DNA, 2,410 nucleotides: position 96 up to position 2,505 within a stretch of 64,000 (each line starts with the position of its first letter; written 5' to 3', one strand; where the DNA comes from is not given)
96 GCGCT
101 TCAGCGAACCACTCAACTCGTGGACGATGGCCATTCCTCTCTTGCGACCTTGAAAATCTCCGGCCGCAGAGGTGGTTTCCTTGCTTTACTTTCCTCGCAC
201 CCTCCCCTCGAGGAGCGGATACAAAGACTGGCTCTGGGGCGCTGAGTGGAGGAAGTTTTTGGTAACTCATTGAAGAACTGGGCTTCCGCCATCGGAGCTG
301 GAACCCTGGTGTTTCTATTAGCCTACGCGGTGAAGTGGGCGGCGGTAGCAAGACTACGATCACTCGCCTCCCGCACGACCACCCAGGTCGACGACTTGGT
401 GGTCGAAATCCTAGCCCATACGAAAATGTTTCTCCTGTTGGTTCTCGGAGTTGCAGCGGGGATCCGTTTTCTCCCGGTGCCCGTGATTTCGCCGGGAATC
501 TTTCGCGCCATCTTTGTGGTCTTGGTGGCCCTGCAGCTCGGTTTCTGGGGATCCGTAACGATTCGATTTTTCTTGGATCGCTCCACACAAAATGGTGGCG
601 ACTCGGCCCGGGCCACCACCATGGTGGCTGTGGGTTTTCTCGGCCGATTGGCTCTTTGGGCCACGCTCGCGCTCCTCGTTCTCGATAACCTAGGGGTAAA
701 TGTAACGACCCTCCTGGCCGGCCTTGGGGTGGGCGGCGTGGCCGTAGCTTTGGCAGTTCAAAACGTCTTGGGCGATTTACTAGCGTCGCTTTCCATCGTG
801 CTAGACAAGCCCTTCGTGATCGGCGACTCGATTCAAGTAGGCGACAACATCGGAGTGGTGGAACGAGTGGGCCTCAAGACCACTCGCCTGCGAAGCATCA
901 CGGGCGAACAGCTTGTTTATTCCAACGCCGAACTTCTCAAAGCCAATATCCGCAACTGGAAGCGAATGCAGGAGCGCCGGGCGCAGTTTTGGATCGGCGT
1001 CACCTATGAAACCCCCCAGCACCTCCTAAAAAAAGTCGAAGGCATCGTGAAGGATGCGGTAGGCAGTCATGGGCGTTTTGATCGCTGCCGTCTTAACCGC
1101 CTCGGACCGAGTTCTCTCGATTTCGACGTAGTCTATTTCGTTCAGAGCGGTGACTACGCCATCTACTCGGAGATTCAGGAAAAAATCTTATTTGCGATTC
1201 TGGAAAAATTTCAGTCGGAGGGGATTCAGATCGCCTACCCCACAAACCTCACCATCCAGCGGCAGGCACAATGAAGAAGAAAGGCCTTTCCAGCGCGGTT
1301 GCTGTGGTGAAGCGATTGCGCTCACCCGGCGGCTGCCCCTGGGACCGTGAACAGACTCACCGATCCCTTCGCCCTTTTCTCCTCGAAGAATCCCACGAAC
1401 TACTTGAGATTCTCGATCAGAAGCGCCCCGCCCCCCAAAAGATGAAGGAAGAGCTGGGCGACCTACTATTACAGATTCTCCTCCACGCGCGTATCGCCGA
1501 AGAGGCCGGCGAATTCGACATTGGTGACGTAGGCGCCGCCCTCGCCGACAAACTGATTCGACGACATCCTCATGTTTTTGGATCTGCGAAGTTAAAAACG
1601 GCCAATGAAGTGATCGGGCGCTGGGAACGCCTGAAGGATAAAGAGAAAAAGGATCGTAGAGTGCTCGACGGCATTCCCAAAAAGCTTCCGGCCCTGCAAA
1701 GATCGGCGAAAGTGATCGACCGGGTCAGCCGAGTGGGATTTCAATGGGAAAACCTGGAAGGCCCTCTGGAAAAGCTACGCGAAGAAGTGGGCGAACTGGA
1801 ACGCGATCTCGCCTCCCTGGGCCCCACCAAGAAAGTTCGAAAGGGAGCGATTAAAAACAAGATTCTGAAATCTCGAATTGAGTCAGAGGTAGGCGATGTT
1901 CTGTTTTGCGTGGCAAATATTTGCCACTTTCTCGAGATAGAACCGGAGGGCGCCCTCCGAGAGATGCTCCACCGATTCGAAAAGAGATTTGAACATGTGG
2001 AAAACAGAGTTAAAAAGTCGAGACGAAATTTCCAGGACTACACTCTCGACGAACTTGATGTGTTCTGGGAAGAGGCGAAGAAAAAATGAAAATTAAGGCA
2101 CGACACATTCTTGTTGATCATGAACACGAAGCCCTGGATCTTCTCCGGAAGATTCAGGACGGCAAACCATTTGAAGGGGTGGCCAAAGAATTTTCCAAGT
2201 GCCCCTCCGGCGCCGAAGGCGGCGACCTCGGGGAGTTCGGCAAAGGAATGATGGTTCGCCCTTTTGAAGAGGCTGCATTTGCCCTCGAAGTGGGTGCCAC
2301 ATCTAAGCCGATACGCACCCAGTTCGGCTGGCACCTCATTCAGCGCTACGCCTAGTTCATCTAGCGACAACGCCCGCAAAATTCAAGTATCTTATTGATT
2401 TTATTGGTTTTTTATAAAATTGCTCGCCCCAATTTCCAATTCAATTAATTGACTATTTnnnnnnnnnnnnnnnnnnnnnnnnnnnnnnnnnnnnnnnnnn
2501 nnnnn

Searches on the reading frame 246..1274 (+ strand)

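Call 8: search_protein_families(library=pfam, proteins=[window:246-1274:+], max_evalue=0.001)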
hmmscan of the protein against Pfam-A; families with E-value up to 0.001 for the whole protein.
window:246-1274:+ (342 aa): 3 families
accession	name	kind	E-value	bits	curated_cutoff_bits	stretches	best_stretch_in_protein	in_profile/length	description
PF00924.24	MS_channel_2nd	-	2.5e-16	60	20.2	1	173-240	1-68/68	Mechanosensitive ion channel, beta-domain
PF21082.3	MS_channel_3rd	-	8.3e-08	33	21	1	249-329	4-88/88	Mechanosensitive ion channel MscS, C-terminal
PF21088.3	MS_channel_1st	-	1.7e-07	31.5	23.1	1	135-172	5-42/42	Mechanosensitive ion channel, transmembrane helices 2/3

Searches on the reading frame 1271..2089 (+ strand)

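Call 8: search_protein_families(library=pfam, proteins=[window:1271-2089:+], max_evalue=0.001)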
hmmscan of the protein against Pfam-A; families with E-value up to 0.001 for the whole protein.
window:1271-2089:+ (272 aa): 1 family
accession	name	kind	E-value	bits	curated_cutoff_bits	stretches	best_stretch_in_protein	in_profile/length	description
PF03819.22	MazG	-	6.5e-31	106.9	22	2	28-103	1-74/74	MazG nucleotide pyrophosphohydrolase domain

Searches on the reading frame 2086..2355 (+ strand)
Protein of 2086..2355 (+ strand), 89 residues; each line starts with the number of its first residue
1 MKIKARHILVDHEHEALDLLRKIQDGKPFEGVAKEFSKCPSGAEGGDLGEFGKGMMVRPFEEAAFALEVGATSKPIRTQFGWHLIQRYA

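Call 8: search_protein_families(library=pfam, proteins=[window:2086-2355:+], max_evalue=0.001)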
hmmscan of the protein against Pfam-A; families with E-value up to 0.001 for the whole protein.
window:2086-2355:+ (89 aa): 3 families
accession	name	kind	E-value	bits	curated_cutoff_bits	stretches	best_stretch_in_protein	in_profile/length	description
PF13616.12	Rotamase_3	-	8.1e-21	75.2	22.5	1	3-86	16-111/116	PPIC-type PPIASE domain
PF00639.27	Rotamase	-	3.3e-20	73.3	21.7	1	13-86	19-94/97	PPIC-type PPIASE domain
PF13145.12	Rotamase_2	-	5.3e-06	27.7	27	1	16-86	38-104/121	PPIC-type PPIASE domain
